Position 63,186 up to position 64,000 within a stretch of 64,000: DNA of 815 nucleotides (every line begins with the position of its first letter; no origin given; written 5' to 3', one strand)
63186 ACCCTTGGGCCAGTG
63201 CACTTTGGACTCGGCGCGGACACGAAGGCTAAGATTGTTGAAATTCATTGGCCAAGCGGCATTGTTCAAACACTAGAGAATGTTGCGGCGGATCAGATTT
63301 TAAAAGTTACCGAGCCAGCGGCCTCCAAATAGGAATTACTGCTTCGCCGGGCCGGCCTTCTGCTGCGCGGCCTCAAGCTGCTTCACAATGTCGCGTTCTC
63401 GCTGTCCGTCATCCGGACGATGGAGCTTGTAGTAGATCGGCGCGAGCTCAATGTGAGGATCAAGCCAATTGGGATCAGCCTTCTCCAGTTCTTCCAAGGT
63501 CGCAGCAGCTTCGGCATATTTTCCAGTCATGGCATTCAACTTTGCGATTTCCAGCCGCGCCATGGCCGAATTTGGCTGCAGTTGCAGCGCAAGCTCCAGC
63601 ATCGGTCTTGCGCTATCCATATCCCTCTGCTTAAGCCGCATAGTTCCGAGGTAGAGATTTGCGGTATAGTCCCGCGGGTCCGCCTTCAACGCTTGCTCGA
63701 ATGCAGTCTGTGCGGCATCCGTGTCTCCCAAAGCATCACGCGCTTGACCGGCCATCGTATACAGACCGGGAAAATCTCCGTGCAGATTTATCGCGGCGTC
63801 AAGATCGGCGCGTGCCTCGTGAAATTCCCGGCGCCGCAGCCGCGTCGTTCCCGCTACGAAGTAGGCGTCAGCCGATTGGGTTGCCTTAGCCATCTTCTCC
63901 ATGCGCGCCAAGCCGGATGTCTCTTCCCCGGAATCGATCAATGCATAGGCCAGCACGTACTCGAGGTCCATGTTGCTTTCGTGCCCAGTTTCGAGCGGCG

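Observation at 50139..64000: Candidate undescribed envelope system: TonB-dependent receptor + 4 TPR proteins + 2 CRTAC1 Ca-propellers + a 7-heme cytochrome c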

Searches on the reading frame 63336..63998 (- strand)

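Call 5: search_protein_families(library=pfam, proteins=[window:63336-63998:-], max_evalue=0.01)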
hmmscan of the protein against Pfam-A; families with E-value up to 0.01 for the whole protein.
window:63336-63998:- (220 aa): 19 families
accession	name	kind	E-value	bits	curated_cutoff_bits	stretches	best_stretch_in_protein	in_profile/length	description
PF13432.12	TPR_16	-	1.2e-16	61.2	32.7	2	82-145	2-65/65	Tetratricopeptide repeat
PF13181.12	TPR_8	-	8.9e-14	50.9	25.7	1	79-109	3-33/34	Tetratricopeptide repeat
PF14559.12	TPR_19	-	1e-13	51.8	25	3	122-177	2-57/68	Tetratricopeptide repeat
PF13428.12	TPR_14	-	1.1e-13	50.8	23.5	1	78-119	2-43/44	Tetratricopeptide repeat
PF07719.23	TPR_2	-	2e-13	49.7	27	1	80-110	4-34/34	Tetratricopeptide repeat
PF13174.12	TPR_6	-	1e-09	38.8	26.3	0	82-108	5-31/33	Tetratricopeptide repeat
PF13431.12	TPR_17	-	2.6e-09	37.1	24.4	0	99-130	1-32/34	Tetratricopeptide repeat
PF13424.12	TPR_12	-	1.7e-08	34.9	30.1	1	112-171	2-71/77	Tetratricopeptide repeat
PF00515.34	TPR_1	-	4.3e-08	33.1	27.8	0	84-110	8-34/34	Tetratricopeptide repeat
PF13371.12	TPR_9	-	3.7e-07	30.5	35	1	122-171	6-55/73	Tetratricopeptide repeat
PF13414.12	TPR_11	-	4.2e-07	30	26.8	0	89-118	6-35/42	TPR repeat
PF12895.13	ANAPC3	-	2.5e-06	28.1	27.2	1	92-170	4-81/82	Anaphase-promoting complex, cyclosome, subunit 3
PF23914.1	TPR_CcmH_CycH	-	6e-06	26.6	42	1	100-191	39-133/158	Cytochrome c-type biogenesis protein H TPR domain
PF25062.1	ARM_TT21_N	-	1.2e-05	25.5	40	1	61-187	80-210/222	Tetratricopeptide repeat protein 21 N-terminal ARM repeat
PF14561.12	TPR_20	-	0.0019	18.9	25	0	134-180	11-57/90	Tetratricopeptide repeat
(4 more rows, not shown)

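Call 8: search_protein_families(library=ncbifam, proteins=[window:63336-63998:-], max_evalue=0.001)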
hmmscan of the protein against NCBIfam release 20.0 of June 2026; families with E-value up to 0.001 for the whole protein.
window:63336-63998:- (220 aa): 18 families
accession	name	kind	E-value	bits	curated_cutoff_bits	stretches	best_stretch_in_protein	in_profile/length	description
TIGR02917.1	PEP_TPR_lipo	equivalog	6.9e-20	70.5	312.2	1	17-196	404-584/899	XrtA/PEP-CTERM system TPR-repeat protein PrsT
NF040959.1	MamA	equivalog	4.4e-15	55.7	200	2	7-111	68-173/204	magnetosome protein MamA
TIGR00540.1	TPR_hemY_coli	hypoth_equivalog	4.3e-13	48.8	142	2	100-166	315-380/385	heme biosynthesis-associated TPR protein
TIGR02521.1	type_IV_pilW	equivalog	7.1e-13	48.7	154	2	113-172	137-196/234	type IV pilus biogenesis/stability protein PilW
NF052415.1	T3SS_chap_SctY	equivalog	7.5e-10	39.3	70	1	116-180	11-78/106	type III secretion apparatus assembly chaperone SctY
TIGR00990.1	3a0801s09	subfamily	4e-09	35.6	757.25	1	115-197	369-451/615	mitochondrial import receptor subunit TOM70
NF008757.0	PRK11788.1-5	equivalog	3.1e-08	33.2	363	1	118-192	187-261/388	lipopolysaccharide assembly protein LapB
NF033758.1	gliding_GltE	equivalog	6.4e-08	32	225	1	30-186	176-331/411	adventurous gliding motility TPR repeat lipoprotein GltE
NF008391.2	PRK11189.1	equivalog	4.2e-07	29.7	250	1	83-181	71-167/297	lipoprotein NlpI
NF007302.0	PRK09782.1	equivalog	8.2e-07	27.4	1223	1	23-157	592-726/990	phage receptor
TIGR02552.1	LcrH_SycD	equivalog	1.1e-06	28.5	104.8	0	84-145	59-120/136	SycD/LcrH family type III secretion system chaperone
NF033920.0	C39_PA2778_fam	equivalog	8.3e-06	25.4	150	1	80-170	159-249/255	PA2778 family cysteine peptidase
NF008756.0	PRK11788.1-4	equivalog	1.5e-05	24.2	474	0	129-194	198-264/389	lipopolysaccharide assembly protein LapB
NF008755.0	PRK11788.1-3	equivalog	1.8e-05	24.3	430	1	120-198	189-268/388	lipopolysaccharide assembly protein LapB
NF008520.0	PRK11447.1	equivalog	2.7e-05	22.1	858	0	137-215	104-177/1157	cellulose synthase complex outer membrane protein BcsC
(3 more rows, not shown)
